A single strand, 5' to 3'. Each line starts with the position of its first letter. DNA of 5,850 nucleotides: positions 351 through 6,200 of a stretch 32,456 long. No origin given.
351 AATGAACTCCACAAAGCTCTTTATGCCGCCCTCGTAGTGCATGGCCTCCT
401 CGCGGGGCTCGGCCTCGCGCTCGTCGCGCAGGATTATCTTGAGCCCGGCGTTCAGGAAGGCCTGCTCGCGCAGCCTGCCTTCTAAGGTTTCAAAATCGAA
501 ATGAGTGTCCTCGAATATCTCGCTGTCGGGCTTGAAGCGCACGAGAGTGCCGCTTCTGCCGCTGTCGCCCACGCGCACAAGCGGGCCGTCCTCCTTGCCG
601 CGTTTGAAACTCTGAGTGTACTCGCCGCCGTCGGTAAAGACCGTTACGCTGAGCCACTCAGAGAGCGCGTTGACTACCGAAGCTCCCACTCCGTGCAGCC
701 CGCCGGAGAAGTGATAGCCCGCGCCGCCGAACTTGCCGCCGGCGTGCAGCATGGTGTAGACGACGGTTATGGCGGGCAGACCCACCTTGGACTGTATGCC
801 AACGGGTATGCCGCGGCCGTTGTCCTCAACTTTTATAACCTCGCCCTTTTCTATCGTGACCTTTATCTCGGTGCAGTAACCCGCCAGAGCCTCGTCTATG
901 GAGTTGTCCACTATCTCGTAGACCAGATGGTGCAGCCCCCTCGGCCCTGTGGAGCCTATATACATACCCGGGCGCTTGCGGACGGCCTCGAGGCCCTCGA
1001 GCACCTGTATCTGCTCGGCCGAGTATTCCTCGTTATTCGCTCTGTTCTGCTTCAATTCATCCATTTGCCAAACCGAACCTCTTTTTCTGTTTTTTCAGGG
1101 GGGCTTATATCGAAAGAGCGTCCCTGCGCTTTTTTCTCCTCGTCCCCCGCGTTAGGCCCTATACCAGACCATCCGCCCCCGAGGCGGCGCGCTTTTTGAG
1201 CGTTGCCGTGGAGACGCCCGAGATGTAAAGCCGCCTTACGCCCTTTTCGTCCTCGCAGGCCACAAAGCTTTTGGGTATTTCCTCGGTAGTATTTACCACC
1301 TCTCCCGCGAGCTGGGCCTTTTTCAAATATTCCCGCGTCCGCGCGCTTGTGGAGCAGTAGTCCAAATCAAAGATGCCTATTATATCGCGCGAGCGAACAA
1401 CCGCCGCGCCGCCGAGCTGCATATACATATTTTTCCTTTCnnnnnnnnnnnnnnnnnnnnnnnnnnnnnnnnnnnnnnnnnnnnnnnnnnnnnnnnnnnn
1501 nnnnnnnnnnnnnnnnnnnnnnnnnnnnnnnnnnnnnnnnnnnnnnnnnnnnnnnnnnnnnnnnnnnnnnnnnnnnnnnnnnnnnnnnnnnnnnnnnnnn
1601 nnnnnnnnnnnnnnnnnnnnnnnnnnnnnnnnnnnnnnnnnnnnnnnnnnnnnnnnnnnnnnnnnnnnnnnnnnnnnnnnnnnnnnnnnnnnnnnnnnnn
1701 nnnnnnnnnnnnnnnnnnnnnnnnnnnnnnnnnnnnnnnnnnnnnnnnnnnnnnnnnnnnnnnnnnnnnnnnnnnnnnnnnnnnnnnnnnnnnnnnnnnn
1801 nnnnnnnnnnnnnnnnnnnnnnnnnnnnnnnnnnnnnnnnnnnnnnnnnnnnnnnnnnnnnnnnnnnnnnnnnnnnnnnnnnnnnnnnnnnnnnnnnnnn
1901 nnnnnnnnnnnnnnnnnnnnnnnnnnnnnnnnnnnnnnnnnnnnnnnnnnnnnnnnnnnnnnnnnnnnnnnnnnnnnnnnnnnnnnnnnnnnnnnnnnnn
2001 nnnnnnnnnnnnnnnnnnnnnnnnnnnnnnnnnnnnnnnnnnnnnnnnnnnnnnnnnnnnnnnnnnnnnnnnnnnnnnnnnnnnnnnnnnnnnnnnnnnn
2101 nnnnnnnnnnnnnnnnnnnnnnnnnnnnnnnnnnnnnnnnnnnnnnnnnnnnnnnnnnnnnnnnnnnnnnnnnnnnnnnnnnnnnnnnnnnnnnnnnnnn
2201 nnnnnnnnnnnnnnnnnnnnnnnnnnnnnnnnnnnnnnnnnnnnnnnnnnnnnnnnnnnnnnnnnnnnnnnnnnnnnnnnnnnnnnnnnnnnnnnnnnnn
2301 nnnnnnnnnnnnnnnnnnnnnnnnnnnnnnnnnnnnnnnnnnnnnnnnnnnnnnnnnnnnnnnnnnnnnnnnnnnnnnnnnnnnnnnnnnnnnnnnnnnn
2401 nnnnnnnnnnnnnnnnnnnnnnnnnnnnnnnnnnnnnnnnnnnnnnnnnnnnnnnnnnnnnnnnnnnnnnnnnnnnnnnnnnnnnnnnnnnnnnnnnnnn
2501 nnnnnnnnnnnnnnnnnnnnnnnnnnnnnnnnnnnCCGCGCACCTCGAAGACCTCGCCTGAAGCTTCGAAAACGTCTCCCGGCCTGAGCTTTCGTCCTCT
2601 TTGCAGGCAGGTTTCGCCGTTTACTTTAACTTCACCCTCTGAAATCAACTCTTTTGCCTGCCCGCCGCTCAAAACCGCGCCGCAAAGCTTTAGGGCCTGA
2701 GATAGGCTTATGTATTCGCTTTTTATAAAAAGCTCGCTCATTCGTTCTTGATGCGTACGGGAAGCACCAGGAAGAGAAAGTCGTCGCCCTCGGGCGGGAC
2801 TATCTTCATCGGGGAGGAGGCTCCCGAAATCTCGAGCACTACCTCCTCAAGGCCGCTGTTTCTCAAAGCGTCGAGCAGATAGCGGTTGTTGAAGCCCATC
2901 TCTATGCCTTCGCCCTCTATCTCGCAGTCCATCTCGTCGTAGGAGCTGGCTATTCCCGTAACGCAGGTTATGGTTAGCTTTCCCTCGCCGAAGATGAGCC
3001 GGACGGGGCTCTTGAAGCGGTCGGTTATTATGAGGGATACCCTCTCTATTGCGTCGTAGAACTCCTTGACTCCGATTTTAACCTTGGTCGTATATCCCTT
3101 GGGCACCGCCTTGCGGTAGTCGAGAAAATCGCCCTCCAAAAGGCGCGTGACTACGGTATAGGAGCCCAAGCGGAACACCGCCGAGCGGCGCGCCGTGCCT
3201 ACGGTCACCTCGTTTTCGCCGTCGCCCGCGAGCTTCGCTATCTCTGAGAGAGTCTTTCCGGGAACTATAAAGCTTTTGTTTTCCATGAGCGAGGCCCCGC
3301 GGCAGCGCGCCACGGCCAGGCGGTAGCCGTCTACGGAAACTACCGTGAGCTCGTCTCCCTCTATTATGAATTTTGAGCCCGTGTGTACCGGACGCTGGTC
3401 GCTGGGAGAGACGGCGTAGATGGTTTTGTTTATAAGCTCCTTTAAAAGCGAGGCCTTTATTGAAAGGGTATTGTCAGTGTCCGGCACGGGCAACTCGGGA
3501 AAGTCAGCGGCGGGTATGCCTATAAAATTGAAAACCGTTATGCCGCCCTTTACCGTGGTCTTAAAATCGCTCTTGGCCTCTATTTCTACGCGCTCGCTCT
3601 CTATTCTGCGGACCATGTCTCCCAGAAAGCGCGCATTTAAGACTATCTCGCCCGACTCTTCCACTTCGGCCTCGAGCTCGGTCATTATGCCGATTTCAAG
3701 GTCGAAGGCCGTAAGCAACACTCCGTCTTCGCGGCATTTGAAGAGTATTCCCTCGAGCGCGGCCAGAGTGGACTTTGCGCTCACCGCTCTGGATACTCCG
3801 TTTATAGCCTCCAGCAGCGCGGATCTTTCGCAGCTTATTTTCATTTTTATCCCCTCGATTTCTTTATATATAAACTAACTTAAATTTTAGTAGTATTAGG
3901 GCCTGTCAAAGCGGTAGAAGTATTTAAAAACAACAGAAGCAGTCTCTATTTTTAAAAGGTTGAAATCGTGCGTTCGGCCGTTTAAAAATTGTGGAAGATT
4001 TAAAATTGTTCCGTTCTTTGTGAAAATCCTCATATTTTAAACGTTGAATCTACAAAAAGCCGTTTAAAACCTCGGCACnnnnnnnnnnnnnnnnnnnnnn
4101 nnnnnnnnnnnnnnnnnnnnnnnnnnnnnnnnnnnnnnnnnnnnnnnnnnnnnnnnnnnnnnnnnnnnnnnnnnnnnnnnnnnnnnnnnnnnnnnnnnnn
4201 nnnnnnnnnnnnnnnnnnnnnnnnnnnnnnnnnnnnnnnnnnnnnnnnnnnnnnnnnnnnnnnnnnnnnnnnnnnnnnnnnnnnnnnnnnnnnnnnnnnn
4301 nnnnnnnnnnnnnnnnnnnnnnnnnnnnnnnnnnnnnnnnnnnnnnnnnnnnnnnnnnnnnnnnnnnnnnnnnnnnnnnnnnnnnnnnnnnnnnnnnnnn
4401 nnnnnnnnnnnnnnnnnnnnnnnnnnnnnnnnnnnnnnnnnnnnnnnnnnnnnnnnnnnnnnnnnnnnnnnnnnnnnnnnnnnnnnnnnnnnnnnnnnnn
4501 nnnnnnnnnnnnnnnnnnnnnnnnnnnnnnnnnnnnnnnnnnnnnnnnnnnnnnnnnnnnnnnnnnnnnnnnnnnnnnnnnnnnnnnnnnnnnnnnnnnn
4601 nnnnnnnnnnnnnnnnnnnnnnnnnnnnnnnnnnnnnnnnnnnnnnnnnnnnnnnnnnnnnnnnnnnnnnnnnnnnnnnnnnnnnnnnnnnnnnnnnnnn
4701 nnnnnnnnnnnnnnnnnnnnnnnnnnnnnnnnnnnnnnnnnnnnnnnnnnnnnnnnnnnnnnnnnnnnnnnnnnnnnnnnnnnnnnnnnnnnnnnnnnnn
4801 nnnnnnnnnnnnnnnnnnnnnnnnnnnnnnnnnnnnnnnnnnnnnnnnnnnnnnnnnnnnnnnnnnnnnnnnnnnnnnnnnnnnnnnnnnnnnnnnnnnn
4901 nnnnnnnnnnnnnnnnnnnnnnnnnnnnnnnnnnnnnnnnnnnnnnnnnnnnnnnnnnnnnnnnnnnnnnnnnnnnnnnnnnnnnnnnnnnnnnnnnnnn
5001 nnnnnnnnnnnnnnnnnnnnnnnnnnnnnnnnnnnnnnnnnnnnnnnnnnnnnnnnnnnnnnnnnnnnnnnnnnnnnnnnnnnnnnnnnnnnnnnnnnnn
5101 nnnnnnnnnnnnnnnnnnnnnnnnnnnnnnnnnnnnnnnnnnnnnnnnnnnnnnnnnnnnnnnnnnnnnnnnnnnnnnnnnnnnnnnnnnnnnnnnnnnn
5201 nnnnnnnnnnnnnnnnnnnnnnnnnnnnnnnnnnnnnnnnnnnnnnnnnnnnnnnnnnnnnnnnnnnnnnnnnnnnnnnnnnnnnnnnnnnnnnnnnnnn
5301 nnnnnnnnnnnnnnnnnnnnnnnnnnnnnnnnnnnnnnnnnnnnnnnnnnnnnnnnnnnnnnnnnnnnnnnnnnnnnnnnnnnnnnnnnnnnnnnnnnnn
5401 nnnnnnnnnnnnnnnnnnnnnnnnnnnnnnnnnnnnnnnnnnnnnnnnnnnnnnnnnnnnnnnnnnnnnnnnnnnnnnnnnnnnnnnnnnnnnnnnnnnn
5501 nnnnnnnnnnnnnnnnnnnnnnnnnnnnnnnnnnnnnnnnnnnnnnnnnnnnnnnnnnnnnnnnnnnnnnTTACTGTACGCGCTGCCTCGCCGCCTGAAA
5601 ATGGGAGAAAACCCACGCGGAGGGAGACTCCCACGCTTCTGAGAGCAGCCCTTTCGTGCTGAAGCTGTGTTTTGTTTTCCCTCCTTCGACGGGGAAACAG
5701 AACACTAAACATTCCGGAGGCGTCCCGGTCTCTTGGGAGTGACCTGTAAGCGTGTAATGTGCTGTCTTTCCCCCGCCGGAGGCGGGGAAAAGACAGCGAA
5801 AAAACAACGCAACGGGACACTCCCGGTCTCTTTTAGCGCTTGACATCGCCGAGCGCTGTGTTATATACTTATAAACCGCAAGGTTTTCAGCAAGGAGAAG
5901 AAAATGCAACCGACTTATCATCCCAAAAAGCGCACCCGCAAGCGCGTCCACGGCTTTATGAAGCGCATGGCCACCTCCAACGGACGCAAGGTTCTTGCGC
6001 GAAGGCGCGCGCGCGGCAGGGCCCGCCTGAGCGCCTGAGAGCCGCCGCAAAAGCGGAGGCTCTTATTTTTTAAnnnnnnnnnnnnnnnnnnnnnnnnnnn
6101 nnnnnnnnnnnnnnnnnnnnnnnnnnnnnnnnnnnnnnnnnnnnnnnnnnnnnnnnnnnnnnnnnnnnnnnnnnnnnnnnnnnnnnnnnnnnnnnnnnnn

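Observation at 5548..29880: Dense, previously unannotated family of palindromic MITE/REP-like repeats occupying nearly every intergenic spacer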

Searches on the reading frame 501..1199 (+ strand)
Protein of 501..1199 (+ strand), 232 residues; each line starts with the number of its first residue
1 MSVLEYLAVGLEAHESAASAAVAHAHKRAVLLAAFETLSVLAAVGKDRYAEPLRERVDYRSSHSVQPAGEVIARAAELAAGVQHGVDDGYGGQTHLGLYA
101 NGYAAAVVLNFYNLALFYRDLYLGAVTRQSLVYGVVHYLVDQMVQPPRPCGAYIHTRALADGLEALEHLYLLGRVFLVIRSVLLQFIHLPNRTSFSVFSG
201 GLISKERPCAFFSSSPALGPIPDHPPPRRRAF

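Call 5: search_protein_families(library=pfam, proteins=[window:501-1199:+])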
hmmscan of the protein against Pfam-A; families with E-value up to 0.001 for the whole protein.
window:501-1199:+ (232 aa): 0 families

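Call 11: find_encoding_contigs(protein=window:501-1199:+, flank=10000, max_places=4)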
Protein window:501-1199:+ (232 aa): no gene with exactly this product is on record in the collection.

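Call 37: search_protein_families(library=ncbifam, proteins=[window:501-1199:+], max_evalue=0.01)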
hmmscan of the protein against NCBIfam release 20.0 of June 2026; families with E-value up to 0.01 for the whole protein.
window:501-1199:+ (232 aa): 0 families

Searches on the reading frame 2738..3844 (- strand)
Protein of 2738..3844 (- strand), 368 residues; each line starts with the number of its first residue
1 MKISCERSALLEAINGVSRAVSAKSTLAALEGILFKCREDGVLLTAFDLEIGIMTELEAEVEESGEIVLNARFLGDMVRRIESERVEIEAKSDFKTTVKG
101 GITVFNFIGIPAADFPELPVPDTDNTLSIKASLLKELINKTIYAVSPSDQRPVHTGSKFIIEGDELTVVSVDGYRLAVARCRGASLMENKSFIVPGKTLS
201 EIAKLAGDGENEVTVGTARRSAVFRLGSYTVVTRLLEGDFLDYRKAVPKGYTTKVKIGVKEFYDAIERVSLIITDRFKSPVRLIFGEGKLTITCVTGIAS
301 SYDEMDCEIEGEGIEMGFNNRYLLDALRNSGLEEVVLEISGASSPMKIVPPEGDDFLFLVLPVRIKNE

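Call 5: search_protein_families(library=pfam, proteins=[window:2738-3844:-])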
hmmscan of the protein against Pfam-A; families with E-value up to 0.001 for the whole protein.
window:2738-3844:- (368 aa): 3 families
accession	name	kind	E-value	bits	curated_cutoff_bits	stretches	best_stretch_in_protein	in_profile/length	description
PF00712.24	DNA_pol3_beta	-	4.5e-30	104.7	24.4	1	1-119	1-120/120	DNA polymerase III beta subunit, N-terminal domain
PF02767.21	DNA_pol3_beta_2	-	5.8e-27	94.7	27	1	129-240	2-114/116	DNA polymerase III beta subunit, central domain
PF02768.20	DNA_pol3_beta_3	-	1.4e-25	89.9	27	1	245-364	2-121/121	DNA polymerase III beta subunit, C-terminal domain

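Call 13: find_encoding_contigs(protein=window:2738-3844:-, flank=10000, max_places=4)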
Protein window:2738-3844:- (368 aa): no gene with exactly this product is on record in the collection.

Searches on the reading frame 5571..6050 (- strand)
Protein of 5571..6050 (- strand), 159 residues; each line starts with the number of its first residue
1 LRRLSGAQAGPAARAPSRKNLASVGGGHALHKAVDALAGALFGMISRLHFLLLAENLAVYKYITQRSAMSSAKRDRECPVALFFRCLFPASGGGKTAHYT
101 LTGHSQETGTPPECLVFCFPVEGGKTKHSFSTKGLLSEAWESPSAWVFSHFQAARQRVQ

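Call 5: search_protein_families(library=pfam, proteins=[window:5571-6050:-])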
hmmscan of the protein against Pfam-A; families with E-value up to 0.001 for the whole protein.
window:5571-6050:- (159 aa): 0 families
